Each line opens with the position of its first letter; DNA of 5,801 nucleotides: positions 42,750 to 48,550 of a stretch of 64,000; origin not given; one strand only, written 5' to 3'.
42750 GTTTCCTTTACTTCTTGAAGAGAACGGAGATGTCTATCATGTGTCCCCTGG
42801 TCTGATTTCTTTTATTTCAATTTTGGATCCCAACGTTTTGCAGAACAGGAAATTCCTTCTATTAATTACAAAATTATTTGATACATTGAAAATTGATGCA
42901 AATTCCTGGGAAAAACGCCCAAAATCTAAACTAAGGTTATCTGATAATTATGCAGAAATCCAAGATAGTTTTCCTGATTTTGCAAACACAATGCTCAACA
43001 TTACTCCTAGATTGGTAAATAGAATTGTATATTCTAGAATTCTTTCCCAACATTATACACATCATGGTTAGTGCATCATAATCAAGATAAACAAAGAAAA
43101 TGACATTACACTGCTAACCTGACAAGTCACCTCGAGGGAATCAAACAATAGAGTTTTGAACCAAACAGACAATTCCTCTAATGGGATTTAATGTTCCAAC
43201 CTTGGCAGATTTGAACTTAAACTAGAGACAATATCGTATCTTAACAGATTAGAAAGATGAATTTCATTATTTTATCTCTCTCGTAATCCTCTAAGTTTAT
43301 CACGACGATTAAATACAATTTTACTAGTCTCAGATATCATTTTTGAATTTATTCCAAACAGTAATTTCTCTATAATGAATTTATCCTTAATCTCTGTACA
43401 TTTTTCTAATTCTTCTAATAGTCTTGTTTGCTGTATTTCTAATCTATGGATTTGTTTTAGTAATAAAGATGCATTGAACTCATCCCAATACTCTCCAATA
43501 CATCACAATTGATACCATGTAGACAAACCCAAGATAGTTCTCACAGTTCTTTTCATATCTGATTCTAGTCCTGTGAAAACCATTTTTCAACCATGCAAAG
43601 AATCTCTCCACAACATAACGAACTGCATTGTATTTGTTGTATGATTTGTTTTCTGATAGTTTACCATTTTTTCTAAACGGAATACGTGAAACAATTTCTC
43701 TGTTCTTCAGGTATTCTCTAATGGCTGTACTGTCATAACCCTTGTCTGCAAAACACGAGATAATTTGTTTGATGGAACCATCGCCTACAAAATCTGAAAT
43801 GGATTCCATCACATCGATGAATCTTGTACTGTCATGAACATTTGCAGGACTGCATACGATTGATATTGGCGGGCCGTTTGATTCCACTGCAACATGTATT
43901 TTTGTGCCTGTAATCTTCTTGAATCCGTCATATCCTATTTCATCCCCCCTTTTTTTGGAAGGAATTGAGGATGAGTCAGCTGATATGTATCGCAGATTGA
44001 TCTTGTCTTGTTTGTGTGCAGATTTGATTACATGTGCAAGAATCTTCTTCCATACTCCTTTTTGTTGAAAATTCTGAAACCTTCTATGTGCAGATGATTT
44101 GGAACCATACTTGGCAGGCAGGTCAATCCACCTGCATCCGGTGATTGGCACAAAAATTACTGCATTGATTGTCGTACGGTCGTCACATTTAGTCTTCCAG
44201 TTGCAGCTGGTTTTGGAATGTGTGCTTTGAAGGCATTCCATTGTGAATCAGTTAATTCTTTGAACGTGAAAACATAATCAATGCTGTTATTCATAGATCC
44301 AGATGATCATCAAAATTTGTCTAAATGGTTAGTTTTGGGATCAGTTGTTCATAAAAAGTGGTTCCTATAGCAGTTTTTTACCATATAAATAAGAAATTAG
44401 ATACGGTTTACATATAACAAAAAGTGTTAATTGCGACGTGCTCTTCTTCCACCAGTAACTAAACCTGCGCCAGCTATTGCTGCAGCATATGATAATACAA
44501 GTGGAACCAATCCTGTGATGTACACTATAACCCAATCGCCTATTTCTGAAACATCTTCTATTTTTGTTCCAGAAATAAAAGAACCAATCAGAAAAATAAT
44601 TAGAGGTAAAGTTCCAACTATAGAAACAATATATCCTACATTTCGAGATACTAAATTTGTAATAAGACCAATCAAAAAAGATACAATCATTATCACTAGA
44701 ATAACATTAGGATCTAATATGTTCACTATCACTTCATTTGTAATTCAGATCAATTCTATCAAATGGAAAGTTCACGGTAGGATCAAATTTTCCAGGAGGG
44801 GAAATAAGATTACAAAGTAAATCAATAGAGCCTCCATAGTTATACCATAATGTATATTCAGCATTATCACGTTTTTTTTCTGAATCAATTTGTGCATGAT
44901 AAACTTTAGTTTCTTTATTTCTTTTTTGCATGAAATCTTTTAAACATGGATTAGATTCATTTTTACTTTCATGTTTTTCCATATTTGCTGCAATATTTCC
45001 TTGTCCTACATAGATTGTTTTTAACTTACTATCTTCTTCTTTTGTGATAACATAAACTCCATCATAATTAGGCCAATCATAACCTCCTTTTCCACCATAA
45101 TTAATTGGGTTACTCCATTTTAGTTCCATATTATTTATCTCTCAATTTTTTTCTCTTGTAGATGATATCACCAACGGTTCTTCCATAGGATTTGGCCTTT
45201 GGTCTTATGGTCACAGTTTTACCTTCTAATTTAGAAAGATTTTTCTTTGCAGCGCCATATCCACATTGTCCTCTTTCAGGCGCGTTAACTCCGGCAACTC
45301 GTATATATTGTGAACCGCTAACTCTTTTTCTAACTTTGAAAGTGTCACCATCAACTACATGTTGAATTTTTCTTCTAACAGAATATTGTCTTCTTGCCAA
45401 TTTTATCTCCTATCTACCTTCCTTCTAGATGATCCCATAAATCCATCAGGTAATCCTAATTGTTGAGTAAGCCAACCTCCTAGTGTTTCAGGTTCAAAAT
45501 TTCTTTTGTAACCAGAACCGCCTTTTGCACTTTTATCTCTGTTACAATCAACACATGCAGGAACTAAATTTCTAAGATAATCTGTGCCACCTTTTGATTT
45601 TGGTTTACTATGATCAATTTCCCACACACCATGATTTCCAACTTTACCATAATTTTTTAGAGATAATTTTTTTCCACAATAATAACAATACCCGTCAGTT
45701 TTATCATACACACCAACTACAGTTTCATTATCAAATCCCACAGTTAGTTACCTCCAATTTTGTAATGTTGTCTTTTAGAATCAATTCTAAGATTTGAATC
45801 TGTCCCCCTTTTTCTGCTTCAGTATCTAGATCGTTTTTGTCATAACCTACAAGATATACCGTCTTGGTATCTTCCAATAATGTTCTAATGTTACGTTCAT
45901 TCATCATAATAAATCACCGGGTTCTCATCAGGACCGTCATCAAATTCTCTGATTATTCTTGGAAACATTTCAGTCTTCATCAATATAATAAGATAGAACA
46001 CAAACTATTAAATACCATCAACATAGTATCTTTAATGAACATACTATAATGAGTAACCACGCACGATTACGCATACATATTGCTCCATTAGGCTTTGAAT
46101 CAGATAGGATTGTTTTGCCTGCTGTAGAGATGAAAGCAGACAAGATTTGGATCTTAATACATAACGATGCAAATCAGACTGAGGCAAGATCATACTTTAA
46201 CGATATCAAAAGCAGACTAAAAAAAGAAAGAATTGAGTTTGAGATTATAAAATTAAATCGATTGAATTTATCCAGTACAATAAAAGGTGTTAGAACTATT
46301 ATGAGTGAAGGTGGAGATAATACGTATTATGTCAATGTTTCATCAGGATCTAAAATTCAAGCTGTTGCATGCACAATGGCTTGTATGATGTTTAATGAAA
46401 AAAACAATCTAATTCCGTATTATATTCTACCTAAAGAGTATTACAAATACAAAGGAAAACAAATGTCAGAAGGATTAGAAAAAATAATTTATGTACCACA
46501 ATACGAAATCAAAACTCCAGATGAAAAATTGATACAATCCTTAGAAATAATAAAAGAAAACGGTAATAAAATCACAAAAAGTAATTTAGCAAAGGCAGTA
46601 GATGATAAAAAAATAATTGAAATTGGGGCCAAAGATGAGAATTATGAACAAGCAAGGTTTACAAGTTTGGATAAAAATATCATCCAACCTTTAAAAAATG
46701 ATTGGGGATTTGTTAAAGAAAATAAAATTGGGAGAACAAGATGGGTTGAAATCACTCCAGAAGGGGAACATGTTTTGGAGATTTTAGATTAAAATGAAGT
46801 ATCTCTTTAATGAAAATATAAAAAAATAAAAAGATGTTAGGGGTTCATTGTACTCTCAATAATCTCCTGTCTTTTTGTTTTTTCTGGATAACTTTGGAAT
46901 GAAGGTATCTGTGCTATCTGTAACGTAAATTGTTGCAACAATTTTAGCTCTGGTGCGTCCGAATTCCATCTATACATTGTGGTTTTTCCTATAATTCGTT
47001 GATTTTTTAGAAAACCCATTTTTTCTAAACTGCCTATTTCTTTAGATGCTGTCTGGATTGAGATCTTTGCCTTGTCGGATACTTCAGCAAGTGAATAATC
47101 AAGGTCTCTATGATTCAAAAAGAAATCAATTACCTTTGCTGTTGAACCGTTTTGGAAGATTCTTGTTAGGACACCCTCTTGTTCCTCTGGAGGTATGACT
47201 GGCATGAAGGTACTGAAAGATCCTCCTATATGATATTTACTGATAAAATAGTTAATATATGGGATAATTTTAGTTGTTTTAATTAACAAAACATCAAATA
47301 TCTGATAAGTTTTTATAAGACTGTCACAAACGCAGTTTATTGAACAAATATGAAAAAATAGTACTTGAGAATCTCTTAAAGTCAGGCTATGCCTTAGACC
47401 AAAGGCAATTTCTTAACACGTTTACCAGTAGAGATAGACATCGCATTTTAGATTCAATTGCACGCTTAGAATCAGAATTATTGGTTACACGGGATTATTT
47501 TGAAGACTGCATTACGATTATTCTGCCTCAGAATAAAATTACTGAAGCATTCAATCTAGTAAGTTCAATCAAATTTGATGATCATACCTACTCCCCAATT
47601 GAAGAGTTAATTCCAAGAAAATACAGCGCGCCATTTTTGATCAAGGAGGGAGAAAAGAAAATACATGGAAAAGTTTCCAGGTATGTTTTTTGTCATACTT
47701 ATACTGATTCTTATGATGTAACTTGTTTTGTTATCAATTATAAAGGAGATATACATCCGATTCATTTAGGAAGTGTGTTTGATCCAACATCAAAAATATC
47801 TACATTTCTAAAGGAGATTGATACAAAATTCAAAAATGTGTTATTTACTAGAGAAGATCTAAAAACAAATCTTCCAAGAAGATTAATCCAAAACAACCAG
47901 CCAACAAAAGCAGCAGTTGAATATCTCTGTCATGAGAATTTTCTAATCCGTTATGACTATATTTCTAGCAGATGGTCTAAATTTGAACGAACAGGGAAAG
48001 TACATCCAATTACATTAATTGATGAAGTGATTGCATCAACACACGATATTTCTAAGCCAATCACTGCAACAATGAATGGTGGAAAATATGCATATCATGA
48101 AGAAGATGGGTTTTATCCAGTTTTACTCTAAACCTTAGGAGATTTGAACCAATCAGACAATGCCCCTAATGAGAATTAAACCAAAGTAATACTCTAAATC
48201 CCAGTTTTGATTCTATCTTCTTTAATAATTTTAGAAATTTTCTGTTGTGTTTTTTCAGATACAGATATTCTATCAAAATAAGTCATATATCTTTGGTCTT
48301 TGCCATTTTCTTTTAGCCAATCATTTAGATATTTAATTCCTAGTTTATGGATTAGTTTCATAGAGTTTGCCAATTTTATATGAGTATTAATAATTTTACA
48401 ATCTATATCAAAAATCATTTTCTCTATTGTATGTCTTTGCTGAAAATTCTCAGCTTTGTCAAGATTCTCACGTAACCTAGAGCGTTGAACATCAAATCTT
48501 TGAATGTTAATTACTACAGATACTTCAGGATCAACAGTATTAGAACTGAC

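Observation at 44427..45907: Tightly packed cassette of three small nuclease-fold genes plus a membrane protein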

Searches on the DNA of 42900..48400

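Call 77: search_rna_families(source=window, start=42900, end=48400, threshold=evalue, max_evalue=5)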
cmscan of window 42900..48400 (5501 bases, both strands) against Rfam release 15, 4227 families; matches with E-value up to 5: 6.
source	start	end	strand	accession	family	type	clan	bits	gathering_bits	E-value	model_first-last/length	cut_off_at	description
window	43585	43658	+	RF00494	snoU2_19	Gene; snRNA; snoRNA; CD-box;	-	25.4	39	2.1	1-80/80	no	Small nucleolar RNA U2-19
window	45923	45988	-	RF01600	snoR25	Gene; snRNA; snoRNA; CD-box;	-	24.6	50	1.9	1-70/70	no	small nucleolar RNA snoR25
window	47673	47751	+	RF01279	snoR53Y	Gene; snRNA; snoRNA; CD-box;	CL00080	21.1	43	2.7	1-76/76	no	Small nucleolar RNA snoR53Y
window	46658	46697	+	RF03640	mir-3747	Gene; miRNA;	-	20.7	63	1.5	16-55/67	no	mir-3747 microRNA precursor family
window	46809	46901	+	RF00834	mir-268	Gene; miRNA;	-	20.4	47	5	1-89/89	no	mir-268 microRNA precursor family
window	46105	46145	+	RF02477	GlsR9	Gene; snRNA; snoRNA; CD-box;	-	17.8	95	3.1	36-75/79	no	Small nucleolar RNA GlsR9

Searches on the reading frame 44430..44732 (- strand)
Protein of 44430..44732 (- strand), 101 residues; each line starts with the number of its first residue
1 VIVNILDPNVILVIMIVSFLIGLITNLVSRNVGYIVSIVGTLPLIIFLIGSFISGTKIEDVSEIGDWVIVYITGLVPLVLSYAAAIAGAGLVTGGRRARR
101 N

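Call 3: search_protein_families(library=pfam, proteins=[window:44430-44732:-], max_evalue=1)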
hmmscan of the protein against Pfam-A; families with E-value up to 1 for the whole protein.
window:44430-44732:- (101 aa): 1 family
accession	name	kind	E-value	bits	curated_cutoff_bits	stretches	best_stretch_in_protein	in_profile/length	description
PF14333.11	DUF4389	-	0.36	11.2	25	1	32-74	17-59/76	Domain of unknown function (DUF4389)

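Call 4: search_protein_families(library=phrogs, proteins=[window:44430-44732:-], max_evalue=1)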
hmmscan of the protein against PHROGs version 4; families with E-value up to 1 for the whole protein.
window:44430-44732:- (101 aa): 3 families
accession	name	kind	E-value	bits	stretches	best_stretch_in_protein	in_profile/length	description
phrog_22014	-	unknown function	0.083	13.8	1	7-26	4-23/44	-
phrog_24025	-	unknown function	0.56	11.2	1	17-59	7-50/165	-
phrog_6827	-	unknown function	0.6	10.8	0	42-55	4-17/39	-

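Call 5: search_protein_families(library=padloc, proteins=[window:44430-44732:-], max_evalue=1)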
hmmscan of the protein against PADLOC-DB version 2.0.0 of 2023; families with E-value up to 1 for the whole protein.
window:44430-44732:- (101 aa): 2 families
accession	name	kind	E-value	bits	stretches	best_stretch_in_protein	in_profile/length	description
PDLC01168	CARF_2M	-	0.066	11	1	1-52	1-51/200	"CARF, 2 TMs"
PDLC00718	Effector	-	0.14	9.5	1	10-57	177-223/291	4TM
